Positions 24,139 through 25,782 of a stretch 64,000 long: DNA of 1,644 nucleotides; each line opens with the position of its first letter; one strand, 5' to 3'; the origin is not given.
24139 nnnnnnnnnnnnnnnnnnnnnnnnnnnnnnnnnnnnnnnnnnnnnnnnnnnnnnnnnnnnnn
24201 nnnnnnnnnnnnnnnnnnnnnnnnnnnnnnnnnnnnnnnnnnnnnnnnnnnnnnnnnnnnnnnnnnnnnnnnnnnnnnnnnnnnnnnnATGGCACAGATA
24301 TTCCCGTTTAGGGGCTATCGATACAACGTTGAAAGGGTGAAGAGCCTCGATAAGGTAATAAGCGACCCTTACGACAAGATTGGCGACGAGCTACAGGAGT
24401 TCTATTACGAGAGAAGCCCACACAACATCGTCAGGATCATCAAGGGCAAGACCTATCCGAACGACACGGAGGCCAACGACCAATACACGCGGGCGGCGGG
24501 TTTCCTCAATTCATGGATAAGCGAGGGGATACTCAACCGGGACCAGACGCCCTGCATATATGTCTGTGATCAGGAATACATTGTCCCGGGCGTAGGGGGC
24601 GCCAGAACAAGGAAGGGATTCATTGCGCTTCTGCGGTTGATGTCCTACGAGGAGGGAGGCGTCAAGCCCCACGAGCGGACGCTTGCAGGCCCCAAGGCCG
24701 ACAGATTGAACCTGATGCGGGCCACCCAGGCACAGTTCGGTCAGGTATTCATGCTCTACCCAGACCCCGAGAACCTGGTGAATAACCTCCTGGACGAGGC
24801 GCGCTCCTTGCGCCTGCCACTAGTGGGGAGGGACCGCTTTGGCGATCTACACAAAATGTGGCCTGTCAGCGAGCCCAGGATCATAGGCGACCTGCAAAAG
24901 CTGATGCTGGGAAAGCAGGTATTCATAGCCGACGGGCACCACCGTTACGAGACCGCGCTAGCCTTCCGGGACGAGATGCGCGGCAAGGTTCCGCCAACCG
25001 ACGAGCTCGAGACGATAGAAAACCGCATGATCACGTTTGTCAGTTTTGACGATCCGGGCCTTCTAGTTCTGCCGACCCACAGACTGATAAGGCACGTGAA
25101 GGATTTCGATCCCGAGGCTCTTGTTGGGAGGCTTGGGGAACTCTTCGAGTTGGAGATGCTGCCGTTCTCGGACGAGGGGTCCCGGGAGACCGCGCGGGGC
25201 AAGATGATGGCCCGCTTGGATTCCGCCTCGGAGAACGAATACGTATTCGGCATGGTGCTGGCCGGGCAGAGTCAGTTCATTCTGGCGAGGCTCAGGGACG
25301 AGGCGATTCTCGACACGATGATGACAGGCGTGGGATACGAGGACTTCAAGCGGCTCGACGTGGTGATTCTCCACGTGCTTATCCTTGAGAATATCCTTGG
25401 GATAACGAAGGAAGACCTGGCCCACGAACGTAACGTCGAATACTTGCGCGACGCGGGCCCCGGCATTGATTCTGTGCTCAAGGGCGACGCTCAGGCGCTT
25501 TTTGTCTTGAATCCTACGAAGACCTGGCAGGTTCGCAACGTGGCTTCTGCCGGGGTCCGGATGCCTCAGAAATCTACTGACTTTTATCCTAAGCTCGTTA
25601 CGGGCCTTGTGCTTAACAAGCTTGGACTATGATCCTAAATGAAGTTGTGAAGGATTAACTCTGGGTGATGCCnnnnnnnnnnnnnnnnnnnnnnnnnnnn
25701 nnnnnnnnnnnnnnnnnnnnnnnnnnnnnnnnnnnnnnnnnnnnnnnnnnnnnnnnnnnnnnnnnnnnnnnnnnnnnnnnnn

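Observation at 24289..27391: Cluster of DUF1015, a small membrane protein, a beta-helical FapA/bactofilin-like protein and PilZ, divergent from the flagellar rod-ring operon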

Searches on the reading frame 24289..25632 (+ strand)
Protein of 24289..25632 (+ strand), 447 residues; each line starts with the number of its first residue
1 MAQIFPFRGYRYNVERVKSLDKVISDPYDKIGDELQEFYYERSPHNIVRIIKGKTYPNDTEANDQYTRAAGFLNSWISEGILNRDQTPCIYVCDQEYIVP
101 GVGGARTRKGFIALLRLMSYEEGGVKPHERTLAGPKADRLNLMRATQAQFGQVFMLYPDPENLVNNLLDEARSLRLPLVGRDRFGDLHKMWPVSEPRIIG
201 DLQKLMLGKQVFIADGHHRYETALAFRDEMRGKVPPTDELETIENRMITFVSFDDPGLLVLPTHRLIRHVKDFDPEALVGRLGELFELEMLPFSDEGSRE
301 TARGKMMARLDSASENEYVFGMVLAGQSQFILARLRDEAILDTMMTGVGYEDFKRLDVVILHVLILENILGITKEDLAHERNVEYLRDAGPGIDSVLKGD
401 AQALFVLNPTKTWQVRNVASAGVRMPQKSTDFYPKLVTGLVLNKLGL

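Call 3: search_protein_families(library=pfam, proteins=[window:24289-25632:+], max_evalue=0.01)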
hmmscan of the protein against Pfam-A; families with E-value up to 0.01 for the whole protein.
window:24289-25632:+ (447 aa): 1 family
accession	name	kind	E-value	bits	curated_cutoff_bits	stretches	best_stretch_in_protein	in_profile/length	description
PF06245.16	DUF1015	-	5e-83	279.1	25.8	1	4-343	1-311/325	Protein of unknown function (DUF1015)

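Call 4: search_protein_families(library=ncbifam, proteins=[window:24289-25632:+], max_evalue=0.01)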
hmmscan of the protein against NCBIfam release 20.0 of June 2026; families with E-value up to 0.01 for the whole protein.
window:24289-25632:+ (447 aa): 0 families

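Call 18: find_homologous_proteins(query=window:24289-25632:+, max_evalue=1e-10)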
Query window:24289-25632:+ (447 aa): 8000 proteins with E <= 1e-10 among 8000 candidates; the best 120 are listed.
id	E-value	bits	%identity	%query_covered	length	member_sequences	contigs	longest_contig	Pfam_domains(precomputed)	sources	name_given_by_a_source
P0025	0.0e+0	1017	100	100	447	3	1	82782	PF06245.17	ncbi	-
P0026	3.9e-261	884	85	100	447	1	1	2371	PF06245.17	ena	-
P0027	1.0e-252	857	83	100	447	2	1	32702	PF06245.17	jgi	-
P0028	7.5e-252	854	82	100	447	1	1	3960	PF06245.17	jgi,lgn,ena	-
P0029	1.2e-245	833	82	100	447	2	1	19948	PF06245.17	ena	-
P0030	3.2e-238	809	80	100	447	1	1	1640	PF06245.17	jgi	-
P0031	4.2e-235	799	78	100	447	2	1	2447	PF06245.17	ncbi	-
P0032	8.1e-225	765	75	100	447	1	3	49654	PF06245.17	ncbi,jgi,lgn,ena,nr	ncbi:MAG TPA: DUF1015 domain-containing protein [bacterium]|nr:DUF1015 domain-containing protein [ba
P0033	1.1e-224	764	74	100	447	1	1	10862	PF06245.17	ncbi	-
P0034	2.9e-217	740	72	100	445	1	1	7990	PF06245.17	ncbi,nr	ncbi:MAG: DUF1015 domain-containing protein [Candidatus Coatesbacteria bacterium]|nr:DUF1015 domain-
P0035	2.9e-217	740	73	100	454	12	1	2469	PF06245.17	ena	-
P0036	2.5e-203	694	67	100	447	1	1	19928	PF06245.17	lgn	-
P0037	7.3e-195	666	67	100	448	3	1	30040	PF06245.17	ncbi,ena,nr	ncbi:DUF1015 domain-containing protein [bacterium]|nr:DUF1015 domain-containing protein [bacterium]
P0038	2.5e-191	654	64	100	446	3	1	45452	PF06245.17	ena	-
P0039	4.3e-136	472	51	100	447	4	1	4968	PF06245.17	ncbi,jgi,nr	ncbi:MAG: DUF1015 domain-containing protein [Planctomycetota bacterium]|nr:MAG: DUF1015 domain-conta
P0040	8.8e-131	455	48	100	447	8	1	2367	PF06245.17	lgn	-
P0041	1.1e-130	455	48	100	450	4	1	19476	PF06245.17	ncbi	ncbi:MAG: DUF1015 domain-containing protein [Planctomycetota bacterium]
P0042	1.1e-127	445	48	100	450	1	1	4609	PF06245.17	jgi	-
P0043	4.4e-126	439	47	99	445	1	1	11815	PF06245.17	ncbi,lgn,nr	ncbi:DUF1015 domain-containing protein [bacterium]|nr:DUF1015 domain-containing protein [bacterium]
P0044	3.3e-125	436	47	100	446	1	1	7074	PF06245.17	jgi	jgi:uncharacterized protein (DUF1015 family)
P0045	8.0e-124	432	45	100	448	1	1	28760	PF06245.17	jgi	-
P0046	1.7e-123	431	47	100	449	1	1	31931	PF06245.17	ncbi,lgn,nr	ncbi:MAG: DUF1015 domain-containing protein [Planctomycetes bacterium]|nr:DUF1015 domain-containing 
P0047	3.2e-123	430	47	100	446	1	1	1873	PF06245.17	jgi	-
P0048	1.4e-122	428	48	99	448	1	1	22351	PF06245.17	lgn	-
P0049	5.5e-122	426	46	99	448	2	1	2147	PF06245.17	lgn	-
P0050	1.4e-121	425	46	100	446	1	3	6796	PF06245.17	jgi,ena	jgi:uncharacterized protein (DUF1015 family)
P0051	1.5e-121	424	47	100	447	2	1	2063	PF06245.17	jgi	-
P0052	5.9e-120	419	49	100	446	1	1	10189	PF06245.17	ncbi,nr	ncbi:MAG: DUF1015 domain-containing protein [Planctomycetes bacterium]|nr:DUF1015 domain-containing 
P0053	1.4e-119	418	45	100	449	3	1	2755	PF06245.17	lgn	-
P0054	2.1e-119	417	44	100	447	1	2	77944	PF06245.17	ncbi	ncbi:DUF1015 domain-containing protein [Chloroflexota bacterium]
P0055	3.1e-119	417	44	100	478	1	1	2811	PF06245.17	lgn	-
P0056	3.2e-119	417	47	100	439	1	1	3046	PF06245.17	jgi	jgi:uncharacterized protein (DUF1015 family)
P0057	3.0e-118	414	49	100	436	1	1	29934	PF06245.17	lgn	-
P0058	3.1e-118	414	44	100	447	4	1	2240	PF06245.17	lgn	-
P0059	6.3e-118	412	45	100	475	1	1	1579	PF06245.17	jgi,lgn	-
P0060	6.9e-118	412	49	100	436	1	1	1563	PF06245.17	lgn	-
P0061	1.6e-117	411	44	100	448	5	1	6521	PF06245.17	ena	-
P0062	3.4e-117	410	44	100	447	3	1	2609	PF06245.17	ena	-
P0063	3.7e-117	410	49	100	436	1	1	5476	PF06245.17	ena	-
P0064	4.4e-117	410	49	100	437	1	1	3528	PF06245.17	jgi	jgi:uncharacterized protein (DUF1015 family)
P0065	7.3e-117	409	44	100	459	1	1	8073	PF06245.17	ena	-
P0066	8.8e-117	409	43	100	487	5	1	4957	PF06245.17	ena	-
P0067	1.2e-116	408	49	100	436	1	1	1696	PF06245.17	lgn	-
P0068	2.5e-116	407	44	100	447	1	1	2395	PF06245.17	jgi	jgi:uncharacterized protein (DUF1015 family)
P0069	2.6e-116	407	44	100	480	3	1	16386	PF06245.17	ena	-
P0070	2.9e-116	407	43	100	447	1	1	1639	PF06245.17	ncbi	-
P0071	4.2e-116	406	44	100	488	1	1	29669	PF06245.17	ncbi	ncbi:MAG: DUF1015 domain-containing protein [Planctomycetota bacterium]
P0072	6.9e-116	406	45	100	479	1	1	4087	PF06245.17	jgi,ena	-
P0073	7.7e-116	406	48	100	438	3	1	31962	PF06245.17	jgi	-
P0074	9.0e-116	405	45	100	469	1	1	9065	PF06245.17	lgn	-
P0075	1.2e-115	405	47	100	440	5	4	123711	PF06245.17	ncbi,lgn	-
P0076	4.1e-115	403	48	100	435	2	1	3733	PF06245.17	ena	-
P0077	4.7e-115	403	48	100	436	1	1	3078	PF06245.17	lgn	-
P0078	7.9e-115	402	46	100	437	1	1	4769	PF06245.17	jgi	jgi:uncharacterized protein (DUF1015 family)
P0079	8.2e-115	402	45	100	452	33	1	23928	PF06245.17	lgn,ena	-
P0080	9.0e-115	402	48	100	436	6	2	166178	PF06245.17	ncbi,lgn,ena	ncbi:MAG: DUF1015 domain-containing protein [Chlamydiota bacterium]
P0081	1.2e-114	402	47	100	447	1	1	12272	PF06245.17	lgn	-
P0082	1.5e-114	401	46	100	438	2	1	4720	PF06245.17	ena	-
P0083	6.9e-114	399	45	99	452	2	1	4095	PF06245.17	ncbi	ncbi:DUF1015 domain-containing protein, partial [bacterium]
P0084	7.8e-114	399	48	100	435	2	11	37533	PF06245.17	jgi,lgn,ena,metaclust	metaclust:\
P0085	8.4e-114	399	46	100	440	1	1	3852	PF06245.17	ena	-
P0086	9.2e-114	399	44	100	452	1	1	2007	PF06245.17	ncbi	-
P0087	9.8e-114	399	44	100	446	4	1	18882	PF06245.17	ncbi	ncbi:MAG: DUF1015 domain-containing protein [Terriglobia bacterium]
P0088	1.9e-113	398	45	99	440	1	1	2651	PF06245.17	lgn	-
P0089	2.9e-113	397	47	100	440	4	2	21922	PF06245.17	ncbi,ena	-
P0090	3.9e-113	397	43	100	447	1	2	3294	PF06245.17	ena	-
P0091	5.0e-113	396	48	100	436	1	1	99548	PF06245.17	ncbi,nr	ncbi:MAG: DUF1015 domain-containing protein [bacterium]|nr:DUF1015 domain-containing protein [bacter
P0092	5.0e-113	396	45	100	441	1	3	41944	PF06245.17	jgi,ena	-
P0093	6.8e-113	396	44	100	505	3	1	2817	PF06245.17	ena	-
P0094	1.1e-112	395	46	100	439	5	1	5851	PF06245.17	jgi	jgi:uncharacterized protein (DUF1015 family)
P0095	1.8e-112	394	47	100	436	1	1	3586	PF06245.17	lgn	-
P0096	1.9e-112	394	45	100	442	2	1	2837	PF06245.17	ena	-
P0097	2.0e-112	394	43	100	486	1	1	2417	PF06245.17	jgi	jgi:uncharacterized protein (DUF1015 family)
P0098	2.6e-112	394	48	100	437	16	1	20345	PF06245.17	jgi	-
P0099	3.0e-112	394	45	100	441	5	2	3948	PF06245.17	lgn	-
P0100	3.2e-112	394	46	100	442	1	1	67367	PF06245.17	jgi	jgi:uncharacterized protein (DUF1015 family)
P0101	3.6e-112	394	46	100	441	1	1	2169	PF06245.17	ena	-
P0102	3.8e-112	393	45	100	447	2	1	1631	PF06245.17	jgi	jgi:uncharacterized protein (DUF1015 family)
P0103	3.8e-112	393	46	100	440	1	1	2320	PF06245.17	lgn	-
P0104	4.9e-112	393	46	99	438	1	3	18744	PF06245.17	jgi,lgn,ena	-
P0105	5.1e-112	393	46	100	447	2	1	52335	PF06245.17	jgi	jgi:uncharacterized protein (DUF1015 family)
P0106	5.9e-112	393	45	100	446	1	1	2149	PF06245.17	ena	-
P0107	5.9e-112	393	44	100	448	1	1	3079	PF06245.17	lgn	-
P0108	6.6e-112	393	44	100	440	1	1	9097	PF06245.17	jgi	jgi:uncharacterized protein (DUF1015 family)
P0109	7.4e-112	392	44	100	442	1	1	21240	PF06245.17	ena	-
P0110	8.3e-112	392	45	100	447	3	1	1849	PF06245.17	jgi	jgi:uncharacterized protein (DUF1015 family)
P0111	9.6e-112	392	45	100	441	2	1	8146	PF06245.17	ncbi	-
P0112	1.1e-111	392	45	100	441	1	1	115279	PF06245.17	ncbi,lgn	-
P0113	1.1e-111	392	46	100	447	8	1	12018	PF06245.17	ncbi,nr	ncbi:MAG: DUF1015 domain-containing protein [Thermotogae bacterium]|nr:DUF1015 domain-containing pro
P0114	1.3e-111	392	47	100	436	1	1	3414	PF06245.17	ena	-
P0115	2.0e-111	391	47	100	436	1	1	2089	PF06245.17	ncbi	-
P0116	2.1e-111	391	45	100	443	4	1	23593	PF06245.17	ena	-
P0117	2.2e-111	391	48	100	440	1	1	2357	PF06245.17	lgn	-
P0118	2.5e-111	391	45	100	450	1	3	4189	PF06245.17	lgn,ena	-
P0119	2.8e-111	391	45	100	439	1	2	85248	PF06245.17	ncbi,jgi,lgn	jgi:uncharacterized protein (DUF1015 family)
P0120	3.2e-111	390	47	99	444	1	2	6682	PF06245.17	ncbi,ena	-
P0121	3.6e-111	390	44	100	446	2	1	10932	PF06245.17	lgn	-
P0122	4.2e-111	390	44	99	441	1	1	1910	PF06245.17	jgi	-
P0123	5.0e-111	390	48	100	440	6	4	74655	PF06245.17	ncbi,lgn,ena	-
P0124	5.0e-111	390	47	100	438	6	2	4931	PF06245.17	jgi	jgi:uncharacterized protein (DUF1015 family)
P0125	7.2e-111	389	44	100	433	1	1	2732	PF06245.17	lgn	-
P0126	7.7e-111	389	47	100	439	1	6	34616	PF06245.17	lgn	-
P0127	8.2e-111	389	45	100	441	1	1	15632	PF06245.17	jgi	-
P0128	1.0e-110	389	45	100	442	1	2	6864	PF06245.17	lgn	-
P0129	1.2e-110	389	44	100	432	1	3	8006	PF06245.17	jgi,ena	-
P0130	1.2e-110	389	45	100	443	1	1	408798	PF06245.17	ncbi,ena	-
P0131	1.3e-110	388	45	100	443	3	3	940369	PF06245.17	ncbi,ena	-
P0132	1.6e-110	388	44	100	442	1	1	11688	PF06245.17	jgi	jgi:uncharacterized protein (DUF1015 family)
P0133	1.7e-110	388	47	100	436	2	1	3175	PF06245.17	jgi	jgi:uncharacterized protein (DUF1015 family)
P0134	1.8e-110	388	45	100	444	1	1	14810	PF06245.17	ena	-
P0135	1.8e-110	388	43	100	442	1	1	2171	PF06245.17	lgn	-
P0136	2.3e-110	388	45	100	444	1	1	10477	PF06245.17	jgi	jgi:uncharacterized protein (DUF1015 family)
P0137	2.3e-110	388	46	100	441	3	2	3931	PF06245.17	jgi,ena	-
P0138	2.5e-110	387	43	100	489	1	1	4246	PF06245.17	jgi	-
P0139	2.5e-110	387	43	100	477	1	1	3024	PF06245.17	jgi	jgi:uncharacterized protein (DUF1015 family)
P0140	2.5e-110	387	43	100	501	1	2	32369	PF06245.17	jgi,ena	-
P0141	2.7e-110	387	46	100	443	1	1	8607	PF06245.17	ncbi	-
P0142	3.7e-110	387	45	100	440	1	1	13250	PF06245.17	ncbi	-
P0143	4.7e-110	387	45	99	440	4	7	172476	PF06245.17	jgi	jgi:uncharacterized protein (DUF1015 family)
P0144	5.3e-110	386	46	100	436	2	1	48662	PF06245.17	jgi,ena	-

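Call 20: find_related_loci(query=A1, collection=genome_contigs, flank=6000)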
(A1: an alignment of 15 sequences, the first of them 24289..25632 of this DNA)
Query A1 (447 aa) in genome_contigs; peptide patterns used: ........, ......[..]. (x = any residue, [..] = any of these).
600 stretches matched a pattern (row limit reached: there are more); 598 encode a relative of the query (tblastn E <= 1e-3); the best 80 are kept; 80 distinct loci.
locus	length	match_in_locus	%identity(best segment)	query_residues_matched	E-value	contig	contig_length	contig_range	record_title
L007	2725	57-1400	43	2-446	3e-127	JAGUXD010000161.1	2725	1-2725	MAG: Candidatus Brocadiia bacterium isolate DeMMO4_16 c_000000009134, whole genome shotgun sequence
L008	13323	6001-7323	45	1-445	6e-117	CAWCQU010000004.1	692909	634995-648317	MAG: uncultured Acidobacteriota bacterium isolate MFD05377.bin.1.52 genome assembly, contig: contig_48216, whole genome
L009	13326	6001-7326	44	1-445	7e-116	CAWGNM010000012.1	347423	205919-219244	MAG: uncultured Acidobacteriota bacterium isolate MFD00991.bin.2.75 genome assembly, contig: contig_23518, whole genome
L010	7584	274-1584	41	1-443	6e-114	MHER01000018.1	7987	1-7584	MAG: Nitrospirae bacterium RIFCSPLOW2_12_42_9 rifcsplowo2_12_sub10_scaffold_1250, whole genome shotgun sequence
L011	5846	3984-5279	42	1-445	5e-112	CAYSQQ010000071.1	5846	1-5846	MAG TPA_asm: uncultured Thermotogae bacterium isolate binchicken_co112_53 genome assembly, contig: NODE_7784_length_5846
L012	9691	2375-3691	43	1-442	2e-111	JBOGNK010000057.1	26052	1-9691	MAG: Candidatus Acidiferrales bacterium isolate TC-S_metabat2.bin.429 k127_3314617, whole genome shotgun sequence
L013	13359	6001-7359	43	1-445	1e-109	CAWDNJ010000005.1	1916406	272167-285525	MAG: uncultured Acidobacteriota bacterium isolate MFD03399.bin.1.35 genome assembly, contig: contig_563, whole genome sh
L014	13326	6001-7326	43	1-445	2e-109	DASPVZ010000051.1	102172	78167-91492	MAG TPA_asm: Candidatus Cybelea sp. isolate SMAG_U12342 k141_399064, whole genome shotgun sequence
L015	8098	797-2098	43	1-445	4e-109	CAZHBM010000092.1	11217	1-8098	MAG TPA_asm: uncultured Anaerolineales bacterium isolate binchicken_co129_901 genome assembly, contig: NODE_18341_length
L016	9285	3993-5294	43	1-445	4e-107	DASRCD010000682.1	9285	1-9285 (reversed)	MAG TPA_asm: Candidatus Angelobacter sp. isolate SMAG_U9944 k141_104706, whole genome shotgun sequence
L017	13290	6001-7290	41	1-442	6e-106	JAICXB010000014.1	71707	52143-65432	MAG: Acidobacteriales bacterium isolate LS_FP_2_bin.87 k141_4275729_length_71707_cov_19.7295, whole genome shotgun seque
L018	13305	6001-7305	44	1-445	4e-105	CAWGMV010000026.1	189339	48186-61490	MAG: uncultured Acidobacteriaceae bacterium isolate MFD09567.bin.1.70 genome assembly, contig: contig_76572, whole genom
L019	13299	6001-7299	41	1-445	4e-104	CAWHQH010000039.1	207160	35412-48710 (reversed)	MAG: Terriglobia bacterium isolate MFD08416.bin.2.48 genome assembly, contig: contig_69683, whole genome shotgun sequenc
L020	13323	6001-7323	42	1-445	8e-104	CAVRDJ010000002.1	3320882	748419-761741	MAG: uncultured Acidobacteriota bacterium isolate MFD03346.bin.2.106 genome assembly, contig: contig_1715, whole genome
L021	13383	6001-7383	43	1-445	3e-112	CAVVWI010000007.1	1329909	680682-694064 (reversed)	MAG: uncultured Acidobacteriota bacterium isolate MFD03399.bin.1.73 genome assembly, contig: contig_8116, whole genome s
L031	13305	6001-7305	40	1-445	2e-99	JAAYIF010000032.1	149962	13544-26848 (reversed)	MAG: Clostridia bacterium isolate AS09scLD_70 238624_AS09, whole genome shotgun sequence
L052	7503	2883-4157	39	1-446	2e-96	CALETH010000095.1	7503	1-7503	MAG TPA_asm: uncultured Bacteroidetes bacterium isolate SRR6231172_bin.61_CONCOCT_v1.1_MAG genome assembly, contig: ERZ6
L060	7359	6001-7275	39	1-445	3e-94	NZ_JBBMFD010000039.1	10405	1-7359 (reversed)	Solibaculum intestinale strain CLA-JM-H44 CLAJMH44_contig_39_length_10405, whole genome shotgun sequence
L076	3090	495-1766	37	1-446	1e-92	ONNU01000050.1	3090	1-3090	uncultured Clostridiales bacterium isolate RUG475 genome assembly, contig: k87_4208089, whole genome shotgun sequence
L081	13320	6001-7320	35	1-446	7e-90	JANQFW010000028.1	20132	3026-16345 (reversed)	MAG: Candidatus Gastranaerophilales bacterium isolate PL23b_bin.2 k99_3195005, whole genome shotgun sequence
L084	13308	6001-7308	36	1-445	2e-89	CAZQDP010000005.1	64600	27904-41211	MAG TPA_asm: uncultured Eubacteriales bacterium isolate SRP272421_co3_741 genome assembly, contig: NODE_485_length_64600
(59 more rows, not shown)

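Call 25: search_protein_families(library=pfam, alignment_id=A2, max_evalue=0.00001)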
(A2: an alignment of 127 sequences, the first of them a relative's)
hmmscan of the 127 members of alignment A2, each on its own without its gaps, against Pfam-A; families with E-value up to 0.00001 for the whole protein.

A. member 1, L008:5094-5780:- (228 aa): 4 families
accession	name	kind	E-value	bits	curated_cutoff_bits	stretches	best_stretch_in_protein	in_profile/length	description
PF13419.12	HAD_2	-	8.7e-35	120.9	23.8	1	14-192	1-178/178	Haloacid dehalogenase-like hydrolase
PF00702.32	Hydrolase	-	3.9e-28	99.6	26.4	1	11-186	1-191/191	haloacid dehalogenase-like hydrolase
PF13242.12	Hydrolase_like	-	4.5e-11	42.9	22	1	148-216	3-75/75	HAD-hyrolase-like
PF12710.13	HAD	-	3.3e-08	34.6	27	1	15-183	2-189/189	haloacid dehalogenase-like hydrolase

B. families by the number of members that match (of 127 scanned): 98 families (the first 25 are shown)
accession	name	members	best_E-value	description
PF01520.23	Amidase_3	24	9.6e-32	N-acetylmuramoyl-L-alanine amidase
PF13519.12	VWA_2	24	5.7e-14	von Willebrand factor type A domain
PF00092.34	VWA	19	3.1e-11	von Willebrand factor type A domain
PF00266.25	Aminotran_5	6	8.5e-79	Aminotransferase class-V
PF13419.12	HAD_2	6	3e-35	Haloacid dehalogenase-like hydrolase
PF00702.32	Hydrolase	6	1e-28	haloacid dehalogenase-like hydrolase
PF13242.12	Hydrolase_like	4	2.7e-14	HAD-hyrolase-like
PF02826.25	2-Hacid_dh_C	3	5.1e-66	D-isomer specific 2-hydroxyacid dehydrogenase, NAD binding domain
PF00389.36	2-Hacid_dh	3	1.3e-36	D-isomer specific 2-hydroxyacid dehydrogenase, catalytic domain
PF12710.13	HAD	3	7.8e-10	haloacid dehalogenase-like hydrolase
PF25183.1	OMP_b-brl_4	2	1.9e-145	Outer membrane beta barrel domain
PF00909.26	Ammonium_transp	2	5.4e-126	Ammonium Transporter Family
PF01300.24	Sua5_yciO_yrdC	2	9.6e-53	Telomere recombination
PF01740.26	STAS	2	4.7e-18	STAS domain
PF13620.12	CarboxypepD_reg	2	1.4e-16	Carboxypeptidase regulatory-like domain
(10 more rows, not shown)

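Call 36: find_encoding_contigs(protein=P0025, flank=10000, max_places=1)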
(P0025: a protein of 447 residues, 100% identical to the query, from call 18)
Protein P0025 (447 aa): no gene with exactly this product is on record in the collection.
